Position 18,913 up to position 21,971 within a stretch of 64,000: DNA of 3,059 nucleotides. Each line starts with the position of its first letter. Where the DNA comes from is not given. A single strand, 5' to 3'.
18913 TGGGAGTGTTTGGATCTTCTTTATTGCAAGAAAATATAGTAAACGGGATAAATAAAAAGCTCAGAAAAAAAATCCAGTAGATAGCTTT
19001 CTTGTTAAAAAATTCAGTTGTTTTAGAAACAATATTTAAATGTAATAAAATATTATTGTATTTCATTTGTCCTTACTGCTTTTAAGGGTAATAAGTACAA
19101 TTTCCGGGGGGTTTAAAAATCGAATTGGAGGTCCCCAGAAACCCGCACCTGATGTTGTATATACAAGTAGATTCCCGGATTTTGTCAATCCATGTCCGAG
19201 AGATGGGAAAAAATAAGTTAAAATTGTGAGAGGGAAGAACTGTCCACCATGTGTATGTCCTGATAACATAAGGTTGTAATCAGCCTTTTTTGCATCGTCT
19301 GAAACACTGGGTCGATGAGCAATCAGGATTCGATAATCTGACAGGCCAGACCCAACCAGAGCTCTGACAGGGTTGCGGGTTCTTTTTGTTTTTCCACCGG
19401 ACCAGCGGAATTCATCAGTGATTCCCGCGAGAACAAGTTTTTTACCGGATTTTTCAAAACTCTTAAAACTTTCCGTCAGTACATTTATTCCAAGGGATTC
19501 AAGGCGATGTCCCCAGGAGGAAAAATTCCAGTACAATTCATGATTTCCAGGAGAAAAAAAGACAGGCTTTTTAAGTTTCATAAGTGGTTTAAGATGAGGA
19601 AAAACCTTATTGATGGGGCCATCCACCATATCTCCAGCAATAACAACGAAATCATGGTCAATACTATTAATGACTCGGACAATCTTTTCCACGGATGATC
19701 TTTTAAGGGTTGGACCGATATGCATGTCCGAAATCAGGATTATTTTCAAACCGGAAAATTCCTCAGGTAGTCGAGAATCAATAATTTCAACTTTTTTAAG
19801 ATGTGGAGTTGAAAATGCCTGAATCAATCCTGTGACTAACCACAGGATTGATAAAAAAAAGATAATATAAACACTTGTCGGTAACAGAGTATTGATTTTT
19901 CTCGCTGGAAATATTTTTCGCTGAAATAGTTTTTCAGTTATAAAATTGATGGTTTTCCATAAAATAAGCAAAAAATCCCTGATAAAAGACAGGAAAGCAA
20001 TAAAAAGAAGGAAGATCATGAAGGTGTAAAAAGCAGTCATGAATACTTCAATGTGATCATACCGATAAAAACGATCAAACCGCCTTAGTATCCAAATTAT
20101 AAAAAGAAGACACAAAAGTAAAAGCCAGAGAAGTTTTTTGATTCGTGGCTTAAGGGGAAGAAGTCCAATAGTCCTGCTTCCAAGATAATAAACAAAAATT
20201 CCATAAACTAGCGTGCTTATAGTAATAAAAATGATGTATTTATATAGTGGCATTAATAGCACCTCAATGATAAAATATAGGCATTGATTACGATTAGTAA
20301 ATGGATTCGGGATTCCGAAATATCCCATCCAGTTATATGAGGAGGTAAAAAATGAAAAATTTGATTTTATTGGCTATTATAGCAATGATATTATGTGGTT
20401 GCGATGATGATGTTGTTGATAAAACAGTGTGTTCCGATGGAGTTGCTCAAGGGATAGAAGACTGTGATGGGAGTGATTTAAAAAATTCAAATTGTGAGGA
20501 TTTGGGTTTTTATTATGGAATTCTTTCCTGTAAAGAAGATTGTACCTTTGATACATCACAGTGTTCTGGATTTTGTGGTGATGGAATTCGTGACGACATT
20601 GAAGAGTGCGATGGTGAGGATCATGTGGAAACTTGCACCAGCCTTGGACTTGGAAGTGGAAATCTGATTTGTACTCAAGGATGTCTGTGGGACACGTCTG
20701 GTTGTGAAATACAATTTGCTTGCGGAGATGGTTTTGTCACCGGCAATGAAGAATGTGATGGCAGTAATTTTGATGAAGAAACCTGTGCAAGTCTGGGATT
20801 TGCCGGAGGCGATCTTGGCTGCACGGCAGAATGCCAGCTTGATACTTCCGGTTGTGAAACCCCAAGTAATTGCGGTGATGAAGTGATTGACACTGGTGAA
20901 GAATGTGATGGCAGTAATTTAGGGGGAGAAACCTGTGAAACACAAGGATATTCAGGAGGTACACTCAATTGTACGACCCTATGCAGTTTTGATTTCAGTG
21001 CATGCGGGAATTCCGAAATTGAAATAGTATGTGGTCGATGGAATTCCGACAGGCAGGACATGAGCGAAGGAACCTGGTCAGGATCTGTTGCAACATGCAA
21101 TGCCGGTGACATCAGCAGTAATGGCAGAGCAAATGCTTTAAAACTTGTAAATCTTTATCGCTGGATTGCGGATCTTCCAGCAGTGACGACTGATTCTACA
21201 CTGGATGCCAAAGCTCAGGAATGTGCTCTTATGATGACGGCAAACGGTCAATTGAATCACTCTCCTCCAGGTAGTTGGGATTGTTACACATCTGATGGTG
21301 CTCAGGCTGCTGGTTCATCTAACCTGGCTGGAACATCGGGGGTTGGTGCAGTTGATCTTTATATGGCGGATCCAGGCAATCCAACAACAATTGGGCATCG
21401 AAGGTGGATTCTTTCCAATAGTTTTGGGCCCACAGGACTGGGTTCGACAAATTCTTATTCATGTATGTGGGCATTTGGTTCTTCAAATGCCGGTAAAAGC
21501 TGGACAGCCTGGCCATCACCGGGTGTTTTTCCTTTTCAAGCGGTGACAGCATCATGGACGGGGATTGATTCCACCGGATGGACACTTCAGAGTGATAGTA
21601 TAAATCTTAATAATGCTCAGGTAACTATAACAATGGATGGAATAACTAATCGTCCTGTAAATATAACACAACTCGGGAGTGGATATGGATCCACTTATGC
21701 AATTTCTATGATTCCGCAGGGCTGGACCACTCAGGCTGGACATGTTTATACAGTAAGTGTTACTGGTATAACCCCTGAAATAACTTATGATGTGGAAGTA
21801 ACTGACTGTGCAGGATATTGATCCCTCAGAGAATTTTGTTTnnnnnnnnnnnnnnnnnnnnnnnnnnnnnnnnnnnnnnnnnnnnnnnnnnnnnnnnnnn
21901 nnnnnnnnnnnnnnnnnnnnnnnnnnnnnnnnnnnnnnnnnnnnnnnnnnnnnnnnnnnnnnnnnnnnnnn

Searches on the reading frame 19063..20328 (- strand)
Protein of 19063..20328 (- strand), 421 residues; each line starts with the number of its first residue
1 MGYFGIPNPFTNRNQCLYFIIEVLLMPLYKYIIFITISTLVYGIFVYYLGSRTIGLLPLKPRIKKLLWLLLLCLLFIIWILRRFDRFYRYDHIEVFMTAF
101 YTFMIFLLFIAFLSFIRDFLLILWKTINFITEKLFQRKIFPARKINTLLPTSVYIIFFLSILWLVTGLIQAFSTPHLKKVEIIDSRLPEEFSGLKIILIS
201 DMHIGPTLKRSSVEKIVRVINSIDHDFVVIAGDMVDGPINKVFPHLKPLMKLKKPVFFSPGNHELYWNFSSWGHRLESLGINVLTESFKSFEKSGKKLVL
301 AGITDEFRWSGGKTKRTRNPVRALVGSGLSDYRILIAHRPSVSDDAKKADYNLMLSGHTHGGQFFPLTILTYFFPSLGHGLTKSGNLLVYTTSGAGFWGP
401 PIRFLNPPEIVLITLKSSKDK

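Call 8: search_protein_families(library=pfam, proteins=[window:19063-20328:-], max_evalue=0.001)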
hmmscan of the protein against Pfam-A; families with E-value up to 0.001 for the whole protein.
window:19063-20328:- (421 aa): 2 families
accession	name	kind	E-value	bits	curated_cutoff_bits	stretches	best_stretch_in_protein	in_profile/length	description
PF00149.33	Metallophos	-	1.7e-14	55.1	21.5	1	194-361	1-190/191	Calcineurin-like phosphoesterase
PF12850.12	Metallophos_2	-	2.2e-06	28.2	27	1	194-360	1-117/154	Calcineurin-like phosphoesterase superfamily domain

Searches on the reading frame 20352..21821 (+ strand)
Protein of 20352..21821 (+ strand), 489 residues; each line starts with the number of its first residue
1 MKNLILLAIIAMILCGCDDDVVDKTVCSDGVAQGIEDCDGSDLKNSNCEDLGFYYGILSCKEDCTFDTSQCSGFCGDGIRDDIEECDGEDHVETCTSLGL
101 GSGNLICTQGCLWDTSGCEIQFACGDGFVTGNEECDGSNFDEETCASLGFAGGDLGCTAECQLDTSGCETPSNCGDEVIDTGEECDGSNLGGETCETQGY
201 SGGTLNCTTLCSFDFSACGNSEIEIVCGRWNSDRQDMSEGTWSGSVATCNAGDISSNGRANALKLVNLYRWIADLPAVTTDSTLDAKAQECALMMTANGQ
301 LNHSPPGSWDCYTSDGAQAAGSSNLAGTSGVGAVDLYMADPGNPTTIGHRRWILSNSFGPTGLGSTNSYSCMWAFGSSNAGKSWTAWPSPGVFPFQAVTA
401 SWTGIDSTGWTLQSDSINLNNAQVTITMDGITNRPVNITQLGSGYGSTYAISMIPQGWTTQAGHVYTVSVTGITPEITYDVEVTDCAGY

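Call 4: search_protein_families(library=pfam, proteins=[window:20352-21821:+], max_evalue=0.1)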
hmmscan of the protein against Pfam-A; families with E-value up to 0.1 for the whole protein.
window:20352-21821:+ (489 aa): 2 families
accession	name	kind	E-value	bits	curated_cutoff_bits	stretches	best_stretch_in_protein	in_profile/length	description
PF00188.32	CAP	-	4e-09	37.8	21.1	1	263-368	1-105/117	Cysteine-rich secretory protein family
PF13948.11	DUF4215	-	0.0035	18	27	1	105-145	2-43/47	Domain of unknown function (DUF4215)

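Call 5: search_protein_families(library=ncbifam, proteins=[window:20352-21821:+], max_evalue=0.1)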
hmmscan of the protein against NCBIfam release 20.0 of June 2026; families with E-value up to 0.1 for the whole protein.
window:20352-21821:+ (489 aa): 1 family
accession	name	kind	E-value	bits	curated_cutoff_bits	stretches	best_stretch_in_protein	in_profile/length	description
TIGR04359.1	TrbK_RP4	equivalog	0.091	12.8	23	0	4-28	3-30/67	entry exclusion lipoprotein TrbK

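Call 17: list_cluster_members(proteins=[window:20352-21821:+, window:24101-24367:+, window:24549-25214:+, window:25372-25782:+, window:25787-28312:-, window:18002-19066:-, window:35535-36983:-])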
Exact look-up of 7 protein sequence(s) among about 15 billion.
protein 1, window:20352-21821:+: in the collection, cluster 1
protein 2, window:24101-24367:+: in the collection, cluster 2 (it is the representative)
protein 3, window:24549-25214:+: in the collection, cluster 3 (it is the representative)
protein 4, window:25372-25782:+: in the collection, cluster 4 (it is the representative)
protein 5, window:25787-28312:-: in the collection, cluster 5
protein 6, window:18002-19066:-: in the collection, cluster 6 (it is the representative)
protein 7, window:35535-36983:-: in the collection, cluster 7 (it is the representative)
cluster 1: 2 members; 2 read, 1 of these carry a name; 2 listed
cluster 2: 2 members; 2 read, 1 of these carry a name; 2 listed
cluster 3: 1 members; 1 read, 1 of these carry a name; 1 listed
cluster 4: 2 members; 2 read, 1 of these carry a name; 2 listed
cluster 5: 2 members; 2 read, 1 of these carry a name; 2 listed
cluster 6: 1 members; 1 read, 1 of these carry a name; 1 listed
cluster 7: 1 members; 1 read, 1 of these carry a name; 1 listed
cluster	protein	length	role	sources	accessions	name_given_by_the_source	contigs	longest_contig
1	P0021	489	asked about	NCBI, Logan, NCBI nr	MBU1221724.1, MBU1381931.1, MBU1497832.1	CAP domain-containing protein [Myxococcota bacterium]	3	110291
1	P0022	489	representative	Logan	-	-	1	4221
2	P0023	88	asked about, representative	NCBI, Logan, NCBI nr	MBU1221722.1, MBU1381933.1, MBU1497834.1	hypothetical protein KKF34_13245 [Myxococcota bacterium] | hypothetical protein [Myxococcota bacterium]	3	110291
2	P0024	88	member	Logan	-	-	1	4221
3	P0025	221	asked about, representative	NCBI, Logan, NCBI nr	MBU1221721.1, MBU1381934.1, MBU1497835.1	hypothetical protein KKF34_13250 [Myxococcota bacterium] | hypothetical protein [Myxococcota bacterium]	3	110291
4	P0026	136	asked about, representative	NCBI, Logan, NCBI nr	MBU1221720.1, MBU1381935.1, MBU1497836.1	hypothetical protein KKF34_13255 [Myxococcota bacterium] | hypothetical protein [Myxococcota bacterium]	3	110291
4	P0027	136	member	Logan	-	-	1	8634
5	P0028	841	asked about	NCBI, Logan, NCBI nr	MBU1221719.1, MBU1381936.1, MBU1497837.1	hypothetical protein KKF34_13260 [Myxococcota bacterium] | hypothetical protein [Myxococcota bacterium]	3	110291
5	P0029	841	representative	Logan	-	-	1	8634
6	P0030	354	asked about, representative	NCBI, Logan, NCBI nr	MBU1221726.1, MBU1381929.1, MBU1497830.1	hypothetical protein KKF34_13225 [Myxococcota bacterium] | hypothetical protein [Myxococcota bacterium]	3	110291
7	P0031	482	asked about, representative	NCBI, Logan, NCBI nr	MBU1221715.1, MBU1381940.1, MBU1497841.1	hypothetical protein KKF34_13280 [Myxococcota bacterium] | hypothetical protein [Myxococcota bacterium]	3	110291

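Call 42: find_encoding_contigs(protein=P0029, flank=10000, max_places=2)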
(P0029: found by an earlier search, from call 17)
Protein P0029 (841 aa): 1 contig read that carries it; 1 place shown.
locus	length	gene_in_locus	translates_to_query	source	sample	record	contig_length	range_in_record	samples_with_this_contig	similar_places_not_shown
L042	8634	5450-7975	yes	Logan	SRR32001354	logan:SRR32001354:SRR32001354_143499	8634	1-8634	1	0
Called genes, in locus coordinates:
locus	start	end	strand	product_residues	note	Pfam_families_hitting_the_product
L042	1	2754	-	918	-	?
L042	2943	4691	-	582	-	PF00795:CN_hydrolase, PF02540:NAD_synthase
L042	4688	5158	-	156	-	PF01288:HPPK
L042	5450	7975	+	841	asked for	-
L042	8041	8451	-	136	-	-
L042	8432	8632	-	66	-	?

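Call 52: search_solved_structures(query=window:20352-21821:+, max_evalue=1)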
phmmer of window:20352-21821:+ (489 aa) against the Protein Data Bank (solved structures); distinct sequences matched with E-value up to 1: 0.

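Call 56: predict_structure(alignment_id=A3)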
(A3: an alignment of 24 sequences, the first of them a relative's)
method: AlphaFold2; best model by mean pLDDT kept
length: 221 residues; sequences in the alignment: 24
mean_pLDDT: 89.4   pTM: 0.79
mean pLDDT of the five models: 89.4, 88.6, 87.5, 86.9, 85.3
residues with pLDDT >= 90: 154; 70-90: 45; 50-70: 17; < 50: 5
segments of 3 or more residues with pLDDT < 50: 78-82
pLDDT, mean of each block of 10 residues (from residue 1): 82 96 94 74 79 96 99 71 73 94 96 97 98 93 98 98 88 93 91 70 91 96 89
secondary structure, 60 per line:
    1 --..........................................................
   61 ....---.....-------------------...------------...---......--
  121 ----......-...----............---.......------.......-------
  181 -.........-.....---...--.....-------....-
elements in order: H3-64 E68-72 E92-94 E107-109 H113-118 E125-130 H139-150 E157-160 H167-173 H182-190 H192-196 E205-209 E217-220

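Call 59: fold_search(model_id=the predicted structure, library=pdb)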
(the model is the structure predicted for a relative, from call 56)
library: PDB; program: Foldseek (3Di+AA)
matches with E <= 10: 556; with E <= 0.001: 0
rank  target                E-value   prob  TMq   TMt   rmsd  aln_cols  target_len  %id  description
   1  4kdc                  6.0e-03  0.87  0.33  0.33  11.9       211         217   10  Crystal Structure of UBIG (released 2014-04-30)
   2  5dpm                  2.0e-02  0.89  0.27  0.28   6.7       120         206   14  Crystal structure of UbiG mutant in complex with SAH (released 2016-09-21)
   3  6f5z_A                2.1e-02  0.84  0.27  0.26   8.0       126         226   19  Complex between the Haloferax volcanii Trm112 methyltransferase activator and the Hvo_0019 putative methyltransferase (released 2018-07-11)
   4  8ryg_A                2.3e-02  0.82  0.26  0.25   7.3       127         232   16  VioH in complex with SAH from Cystobacter Violaceus (released 2025-01-01)
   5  3dr5                  2.3e-02  0.72  0.19  0.19  13.2       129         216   12  Crystal structure of the Q8NRD3_CORGL protein from Corynebacterium glutamicum. Northeast Structural Genomics Consortium  (released 2008-09-09)
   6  4htf_B                2.8e-02  0.89  0.29  0.27   6.4       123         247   13  Crystal structure of S-adenosylmethionine-dependent methyltransferase from Escherichia coli in complex with S-adenosyl (released 2012-11-21)
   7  7dmb_A                3.0e-02  0.94  0.30  0.20   5.8       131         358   13  Crystal structure of trans-methyltransferase CalH complex with SAH (released 2021-02-10)
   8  4htf_A                4.1e-02  0.87  0.29  0.26   6.3       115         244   10  Crystal structure of S-adenosylmethionine-dependent methyltransferase from Escherichia coli in complex with S-adenosyl (released 2012-11-21)
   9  5wp5_A                4.3e-02  0.72  0.26  0.14  10.0       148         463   16  Arabidopsis thaliana phosphoethanolamine N-methyltransferase 2 (AtPMT2) in complex with SAH (released 2017-11-15)
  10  6f5z_B                5.3e-02  0.72  0.27  0.27   8.0       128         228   22  Complex between the Haloferax volcanii Trm112 methyltransferase activator and the Hvo_0019 putative methyltransferase (released 2018-07-11)
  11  6uak                  7.7e-02  0.75  0.23  0.18   6.5        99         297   18  LahSb - C-terminal methyltransferase involved in RiPP biosynthesis (released 2019-12-04)
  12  8x8i_D                7.7e-02  0.41  0.28  0.27  11.1       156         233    8  The structure of AbBioc in complex with SAM cofactor (released 2024-11-13)
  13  5w7k_A                8.2e-02  0.60  0.27  0.23   7.9       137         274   13  Crystal structure of OxaG (released 2018-06-27)
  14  4kvz                  9.3e-02  0.54  0.26  0.22   7.5       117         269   12  Crystal structure of the plantazolicin methyltransferase BamL in complex with SAH (released 2013-07-24)
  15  1xxl_A                1.0e-01  0.72  0.24  0.23   5.8       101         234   14  The crystal structure of YcgJ protein from Bacillus subitilis at 2.1 A resolution (released 2004-11-23)
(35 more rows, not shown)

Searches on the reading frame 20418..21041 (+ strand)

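Call 66: search_protein_families(library=ncbifam, proteins=[window:20418-21041:+], max_evalue=10)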
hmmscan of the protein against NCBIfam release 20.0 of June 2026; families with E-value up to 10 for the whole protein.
seq(208 aa): 0 families

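Call 67: search_protein_families(library=pfam, proteins=[window:20418-21041:+], max_evalue=10)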
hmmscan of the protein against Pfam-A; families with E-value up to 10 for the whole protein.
seq(208 aa): 1 family
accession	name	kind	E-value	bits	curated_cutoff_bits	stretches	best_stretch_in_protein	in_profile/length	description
PF13948.11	DUF4215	-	6.6e-06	26.8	27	3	83-123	2-43/47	Domain of unknown function (DUF4215)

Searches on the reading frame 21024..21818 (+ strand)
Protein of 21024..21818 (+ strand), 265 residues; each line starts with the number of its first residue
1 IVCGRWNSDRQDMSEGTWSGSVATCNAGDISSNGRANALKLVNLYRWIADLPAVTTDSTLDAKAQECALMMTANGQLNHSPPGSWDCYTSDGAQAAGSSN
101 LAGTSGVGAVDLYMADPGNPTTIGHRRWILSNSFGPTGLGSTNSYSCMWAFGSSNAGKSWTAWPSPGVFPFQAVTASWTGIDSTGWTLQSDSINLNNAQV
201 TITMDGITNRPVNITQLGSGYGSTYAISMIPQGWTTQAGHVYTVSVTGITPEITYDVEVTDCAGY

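Call 63: search_protein_representatives(protein=window:21024-21818:+)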
Query: 265 residues. Proteins with E-value up to 0.001 (for the whole library): 4521; up to 1e-10: 2666; up to 1e-30: 284. The best 150 are listed.
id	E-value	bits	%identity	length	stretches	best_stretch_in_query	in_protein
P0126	1.8e-105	368.8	66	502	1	1-263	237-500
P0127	2.0e-104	365.3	62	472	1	2-264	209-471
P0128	4.8e-93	328.0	57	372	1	2-262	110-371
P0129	8.2e-93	327.3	61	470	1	2-262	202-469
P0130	2.6e-92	325.6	60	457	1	2-262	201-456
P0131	4.3e-92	324.9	58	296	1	2-262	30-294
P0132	6.7e-89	314.4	56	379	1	2-263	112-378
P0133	2.6e-86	305.9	57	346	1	2-264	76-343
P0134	8.4e-86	304.3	51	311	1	1-262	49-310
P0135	4.4e-84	298.6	54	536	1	2-263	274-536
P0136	1.1e-82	294.0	53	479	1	2-263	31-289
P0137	5.2e-82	291.8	64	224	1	41-262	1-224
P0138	1.9e-81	290.0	50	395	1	2-263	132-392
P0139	2.6e-81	289.5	53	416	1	1-262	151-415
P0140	9.7e-81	287.7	53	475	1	2-262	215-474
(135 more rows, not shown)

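Call 68: find_encoding_contigs(protein=P0126, flank=10000, max_places=2)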
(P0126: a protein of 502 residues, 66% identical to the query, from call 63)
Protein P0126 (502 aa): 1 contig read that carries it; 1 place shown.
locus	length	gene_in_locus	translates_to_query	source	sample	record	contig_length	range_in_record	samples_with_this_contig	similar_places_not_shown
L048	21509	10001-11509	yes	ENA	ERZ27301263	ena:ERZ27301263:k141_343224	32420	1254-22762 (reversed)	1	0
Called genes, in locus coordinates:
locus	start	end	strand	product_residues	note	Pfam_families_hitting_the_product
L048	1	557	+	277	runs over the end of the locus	-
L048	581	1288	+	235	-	PF00535:Glycos_transf_2, PF13641:Glyco_tranf_2_3 (weak)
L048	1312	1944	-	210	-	-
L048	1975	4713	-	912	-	PF00912:Transgly, PF17092:PCB_OB, PF00905:Transpeptidase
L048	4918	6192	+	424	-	PF05157:MshEN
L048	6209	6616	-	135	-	-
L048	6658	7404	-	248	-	-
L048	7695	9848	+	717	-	PF13205:Big_5 (weak), PF00932:LTD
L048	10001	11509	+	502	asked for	PF00188:CAP (weak)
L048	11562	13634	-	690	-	PF00431:CUB (faint), PF01483:P_proprotein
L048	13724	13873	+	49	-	-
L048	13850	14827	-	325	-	PF01040:UbiA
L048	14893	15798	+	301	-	PF01513:NAD_kinase, PF20143:NAD_kinase_C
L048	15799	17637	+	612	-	PF02463:SMC_N, PF13476:AAA_23 (weak)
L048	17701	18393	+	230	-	PF00753:Lactamase_B, PF12706:Lactamase_B_2 (weak)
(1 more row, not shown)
